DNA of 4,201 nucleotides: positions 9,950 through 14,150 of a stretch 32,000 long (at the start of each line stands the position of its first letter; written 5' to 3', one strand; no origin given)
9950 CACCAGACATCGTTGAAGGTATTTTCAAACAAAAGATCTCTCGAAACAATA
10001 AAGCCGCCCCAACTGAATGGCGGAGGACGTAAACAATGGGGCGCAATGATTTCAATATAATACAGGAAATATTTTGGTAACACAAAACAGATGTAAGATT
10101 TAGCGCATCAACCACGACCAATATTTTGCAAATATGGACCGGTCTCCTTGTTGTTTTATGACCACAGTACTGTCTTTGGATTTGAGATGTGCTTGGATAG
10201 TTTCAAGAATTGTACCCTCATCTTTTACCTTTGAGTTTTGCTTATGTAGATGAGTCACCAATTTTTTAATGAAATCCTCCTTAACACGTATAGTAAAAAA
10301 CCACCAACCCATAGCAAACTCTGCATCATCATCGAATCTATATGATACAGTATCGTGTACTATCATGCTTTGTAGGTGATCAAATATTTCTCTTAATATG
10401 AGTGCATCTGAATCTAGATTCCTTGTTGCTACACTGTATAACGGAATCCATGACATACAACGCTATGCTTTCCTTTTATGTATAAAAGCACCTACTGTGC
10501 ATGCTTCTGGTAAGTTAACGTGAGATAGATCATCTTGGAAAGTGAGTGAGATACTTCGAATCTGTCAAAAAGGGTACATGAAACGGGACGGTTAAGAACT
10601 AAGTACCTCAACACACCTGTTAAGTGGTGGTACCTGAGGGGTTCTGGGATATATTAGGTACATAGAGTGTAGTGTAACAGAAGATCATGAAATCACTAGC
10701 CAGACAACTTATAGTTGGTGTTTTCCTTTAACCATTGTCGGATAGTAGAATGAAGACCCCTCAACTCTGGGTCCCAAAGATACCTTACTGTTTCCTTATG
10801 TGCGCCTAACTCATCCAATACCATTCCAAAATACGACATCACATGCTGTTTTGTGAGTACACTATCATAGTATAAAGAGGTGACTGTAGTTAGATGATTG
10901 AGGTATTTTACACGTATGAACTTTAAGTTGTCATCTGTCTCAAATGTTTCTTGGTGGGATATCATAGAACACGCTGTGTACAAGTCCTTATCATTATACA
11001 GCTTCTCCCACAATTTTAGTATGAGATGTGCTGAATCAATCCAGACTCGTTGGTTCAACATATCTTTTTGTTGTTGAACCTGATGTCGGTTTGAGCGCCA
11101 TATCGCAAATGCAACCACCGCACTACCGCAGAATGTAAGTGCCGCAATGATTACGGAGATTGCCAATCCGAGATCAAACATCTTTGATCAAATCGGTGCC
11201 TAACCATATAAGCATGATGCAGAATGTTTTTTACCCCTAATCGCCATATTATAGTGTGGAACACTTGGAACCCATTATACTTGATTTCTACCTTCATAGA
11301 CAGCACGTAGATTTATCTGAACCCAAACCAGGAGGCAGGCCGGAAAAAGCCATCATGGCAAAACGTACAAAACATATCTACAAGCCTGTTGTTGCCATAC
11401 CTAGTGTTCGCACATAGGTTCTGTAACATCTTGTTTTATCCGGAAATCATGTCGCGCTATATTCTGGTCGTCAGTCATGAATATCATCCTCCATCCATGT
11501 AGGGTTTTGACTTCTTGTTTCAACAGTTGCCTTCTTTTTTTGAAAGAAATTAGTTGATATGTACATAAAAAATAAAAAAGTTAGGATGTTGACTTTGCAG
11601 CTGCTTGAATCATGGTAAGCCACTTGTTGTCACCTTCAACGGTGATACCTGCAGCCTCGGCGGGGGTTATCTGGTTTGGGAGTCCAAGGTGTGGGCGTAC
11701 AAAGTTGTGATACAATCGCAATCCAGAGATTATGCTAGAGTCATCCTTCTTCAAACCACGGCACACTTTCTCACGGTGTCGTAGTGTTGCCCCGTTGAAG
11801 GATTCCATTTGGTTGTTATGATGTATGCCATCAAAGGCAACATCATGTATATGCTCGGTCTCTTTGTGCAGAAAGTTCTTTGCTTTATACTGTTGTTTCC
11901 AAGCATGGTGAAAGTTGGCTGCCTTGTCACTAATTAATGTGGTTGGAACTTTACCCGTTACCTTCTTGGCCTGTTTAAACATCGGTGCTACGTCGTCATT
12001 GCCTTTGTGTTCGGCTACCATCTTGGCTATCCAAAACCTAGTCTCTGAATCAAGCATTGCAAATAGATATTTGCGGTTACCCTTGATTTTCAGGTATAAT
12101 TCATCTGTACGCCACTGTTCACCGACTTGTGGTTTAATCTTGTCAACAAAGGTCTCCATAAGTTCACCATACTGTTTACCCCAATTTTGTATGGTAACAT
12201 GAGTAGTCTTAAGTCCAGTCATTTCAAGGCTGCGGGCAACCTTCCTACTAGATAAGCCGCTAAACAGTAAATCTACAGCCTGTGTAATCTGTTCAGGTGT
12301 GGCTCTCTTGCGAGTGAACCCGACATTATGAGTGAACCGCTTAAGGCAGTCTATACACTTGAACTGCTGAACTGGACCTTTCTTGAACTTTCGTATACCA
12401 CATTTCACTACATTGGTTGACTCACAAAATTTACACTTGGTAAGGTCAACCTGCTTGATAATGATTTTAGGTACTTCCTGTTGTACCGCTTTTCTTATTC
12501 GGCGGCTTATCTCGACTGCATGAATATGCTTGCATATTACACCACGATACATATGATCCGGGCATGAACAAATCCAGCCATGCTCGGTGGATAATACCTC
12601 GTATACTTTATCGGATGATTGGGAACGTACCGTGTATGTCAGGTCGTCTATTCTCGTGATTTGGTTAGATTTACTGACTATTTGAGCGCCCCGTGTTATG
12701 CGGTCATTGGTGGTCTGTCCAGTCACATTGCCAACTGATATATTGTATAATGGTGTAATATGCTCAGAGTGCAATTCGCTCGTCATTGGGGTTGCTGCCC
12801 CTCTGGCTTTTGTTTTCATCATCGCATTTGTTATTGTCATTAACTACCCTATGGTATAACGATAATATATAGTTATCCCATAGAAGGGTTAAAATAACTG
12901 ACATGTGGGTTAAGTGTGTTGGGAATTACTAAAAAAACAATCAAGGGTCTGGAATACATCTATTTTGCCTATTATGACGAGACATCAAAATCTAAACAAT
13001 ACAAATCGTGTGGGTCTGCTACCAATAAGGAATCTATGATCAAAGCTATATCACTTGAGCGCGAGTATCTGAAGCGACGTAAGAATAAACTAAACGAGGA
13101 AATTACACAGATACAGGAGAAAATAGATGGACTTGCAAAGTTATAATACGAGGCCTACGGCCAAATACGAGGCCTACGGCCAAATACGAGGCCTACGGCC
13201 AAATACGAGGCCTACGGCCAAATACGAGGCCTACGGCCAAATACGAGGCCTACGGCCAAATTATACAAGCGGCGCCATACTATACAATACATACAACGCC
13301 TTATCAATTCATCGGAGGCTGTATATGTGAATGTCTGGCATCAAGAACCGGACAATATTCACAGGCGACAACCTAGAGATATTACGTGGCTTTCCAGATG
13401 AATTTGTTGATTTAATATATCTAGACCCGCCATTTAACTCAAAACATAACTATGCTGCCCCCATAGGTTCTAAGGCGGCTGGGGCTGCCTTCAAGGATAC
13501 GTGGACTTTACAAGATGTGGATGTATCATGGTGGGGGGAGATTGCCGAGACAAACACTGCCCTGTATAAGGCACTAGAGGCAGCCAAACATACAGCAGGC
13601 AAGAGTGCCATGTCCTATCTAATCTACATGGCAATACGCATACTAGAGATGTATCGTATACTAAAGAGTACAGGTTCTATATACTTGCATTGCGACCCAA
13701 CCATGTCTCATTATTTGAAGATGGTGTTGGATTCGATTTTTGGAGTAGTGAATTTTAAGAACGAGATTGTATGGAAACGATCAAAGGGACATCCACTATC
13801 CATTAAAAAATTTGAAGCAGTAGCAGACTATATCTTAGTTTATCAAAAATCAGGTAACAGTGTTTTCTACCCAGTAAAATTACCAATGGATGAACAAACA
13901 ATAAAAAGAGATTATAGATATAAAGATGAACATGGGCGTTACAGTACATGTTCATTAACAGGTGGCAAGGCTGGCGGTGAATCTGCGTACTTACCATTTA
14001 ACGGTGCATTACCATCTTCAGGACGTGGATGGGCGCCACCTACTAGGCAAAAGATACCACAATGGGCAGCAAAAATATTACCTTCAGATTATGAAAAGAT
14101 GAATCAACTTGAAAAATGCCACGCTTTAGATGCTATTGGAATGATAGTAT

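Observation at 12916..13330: Six perfect 19-nt iterons wedged between a small Arm-like ORF and the methyltransferase-HNH gene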

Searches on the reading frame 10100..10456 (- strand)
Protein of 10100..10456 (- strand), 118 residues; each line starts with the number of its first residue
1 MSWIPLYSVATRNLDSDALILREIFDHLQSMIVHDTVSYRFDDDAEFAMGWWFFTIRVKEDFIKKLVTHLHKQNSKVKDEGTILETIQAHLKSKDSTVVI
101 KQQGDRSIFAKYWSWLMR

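Call 7: search_protein_families(library=pfam, proteins=[window:10100-10456:-], max_evalue=0.01)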
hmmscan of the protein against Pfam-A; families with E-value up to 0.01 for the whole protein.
window:10100-10456:- (118 aa): 0 families

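Call 36: search_protein_families(library=ncbifam, proteins=[window:10100-10456:-], max_evalue=0.01)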
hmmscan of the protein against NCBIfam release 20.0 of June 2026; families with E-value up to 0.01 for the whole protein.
window:10100-10456:- (118 aa): 0 families
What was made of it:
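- On Plasmid iterons (Rep-iteron origin): No Rep-type family was found in any ORF of 10100-18034 with Pfam or NCBIfam (calls 7, 36).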

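Call 37: search_protein_families(library=padloc, proteins=[window:10100-10456:-], max_evalue=0.01)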
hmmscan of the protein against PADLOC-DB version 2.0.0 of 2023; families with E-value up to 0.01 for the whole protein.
window:10100-10456:- (118 aa): 0 families

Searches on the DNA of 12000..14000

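Call 75: search_rna_families(source=window, start=12000, end=14000, threshold=evalue, max_evalue=1)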
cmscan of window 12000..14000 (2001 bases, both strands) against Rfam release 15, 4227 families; matches with E-value up to 1: 0.
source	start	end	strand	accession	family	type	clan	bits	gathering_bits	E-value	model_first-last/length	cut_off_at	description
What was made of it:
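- No Rfam family matches (call 75).
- Tried and rejected: Known RNA family: none in Rfam at E <= 1 (call 75).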

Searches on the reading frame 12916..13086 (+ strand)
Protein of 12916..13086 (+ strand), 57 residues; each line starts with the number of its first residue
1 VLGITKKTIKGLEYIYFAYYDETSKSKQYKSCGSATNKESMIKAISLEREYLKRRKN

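Call 84: predict_structure(alignment_id=A4)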
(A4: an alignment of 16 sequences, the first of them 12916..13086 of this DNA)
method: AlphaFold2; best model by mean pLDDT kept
length: 57 residues; sequences in the alignment: 16
mean_pLDDT: 92.2   pTM: 0.72
mean pLDDT of the five models: 92.2, 91.8, 91.3, 91.2, 89.7
residues with pLDDT >= 90: 48; 70-90: 6; 50-70: 3; < 50: 0
segments of 3 or more residues with pLDDT < 50: none
pLDDT, mean of each block of 10 residues (from residue 1): 87 95 93 96 95 85
secondary structure, 60 per line:
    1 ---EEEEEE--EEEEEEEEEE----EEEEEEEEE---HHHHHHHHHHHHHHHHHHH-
elements in order: E4-9 E12-21 E26-34 H38-56
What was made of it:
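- On Arm-type / AP2-like DNA-binding domain: The trimmed model agrees (call 84).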

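Call 87: fold_search(model_id=the predicted structure, library=pdb)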
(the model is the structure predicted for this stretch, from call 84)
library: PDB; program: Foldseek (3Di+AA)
matches with E <= 10: 562; with E <= 0.001: 0
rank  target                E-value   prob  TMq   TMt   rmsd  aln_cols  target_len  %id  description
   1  4l5g_A                2.9e-01  0.96  0.44  0.17   1.6        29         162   28  Crystal structure of Thermus thermophilus CarD (released 2013-07-31)
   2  2pma_B                8.6e-01  0.44  0.36  0.19   2.5        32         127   22  Structural Genomics, the crystal structure of a protein Lpg0085 with unknown function (DUF785) from Legionella pneumop (released 2007-05-22)
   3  4flm_B                8.6e-01  0.35  0.29  0.08   3.9        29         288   14  S-formylglutathione Hydrolase W197I Variant containing Copper (released 2012-09-05)
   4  6k7x_C                9.1e-01  0.30  0.29  0.08   2.9        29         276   14  Human MCU-EMRE complex (released 2020-09-09)
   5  6o5b_I                1.1e+00  0.28  0.29  0.21   2.8        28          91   14  Monomer of a cation channel (released 2019-05-22)
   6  2pma_A                1.2e+00  0.35  0.33  0.18   2.4        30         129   23  Structural Genomics, the crystal structure of a protein Lpg0085 with unknown function (DUF785) from Legionella pneumop (released 2007-05-22)
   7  2lqk_MODEL_1_A        1.2e+00  0.54  0.41  0.34   2.1        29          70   28  NMR solution structure of the N-terminal domain of the CdnL protein from Thermus thermophilus (released 2012-08-01)
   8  4bhm_D                1.2e+00  0.21  0.39  0.32   7.2        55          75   20  The crystal structure of MoSub1-DNA complex reveals a novel DNA binding mode (released 2014-04-23)
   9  3vyx_A                1.2e+00  0.21  0.38  0.26   5.7        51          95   16  Structural insights into RISC assembly facilitated by dsRNA binding domains of human RNA helicase (DHX9) (released 2013-02-13)
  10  4xax_B                1.3e+00  0.44  0.37  0.16   2.5        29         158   28  Crystal structure of Thermus thermophilus CarD in complex with the Thermus aquaticus RNA polymerase beta1 domain (released 2015-09-16)
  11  7lbf_B                1.3e+00  0.15  0.33  0.12   7.7        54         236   11  CryoEM structure of the HCMV Trimer gHgLgO in complex with human Platelet-derived growth factor receptor alpha and neu (released 2021-03-10)
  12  8pjj_A                1.3e+00  0.15  0.33  0.04   5.6        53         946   21  Cryo-EM structure of MLE in complex with SL7UUC RNA and ADP (released 2023-11-22)
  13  3c6b                  1.4e+00  0.25  0.29  0.08   3.9        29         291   14  Reaction product of paraoxon and S-formylglutathione hydrolase W197I mutant (released 2008-08-12)
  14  4agh                  1.4e+00  0.21  0.43  0.34   7.4        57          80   19  Structural features of ssDNA binding protein MoSub1 from Magnaporthe oryzae (released 2012-08-29)
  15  4l5g_B                1.5e+00  0.41  0.39  0.16   2.1        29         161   28  Crystal structure of Thermus thermophilus CarD (released 2013-07-31)
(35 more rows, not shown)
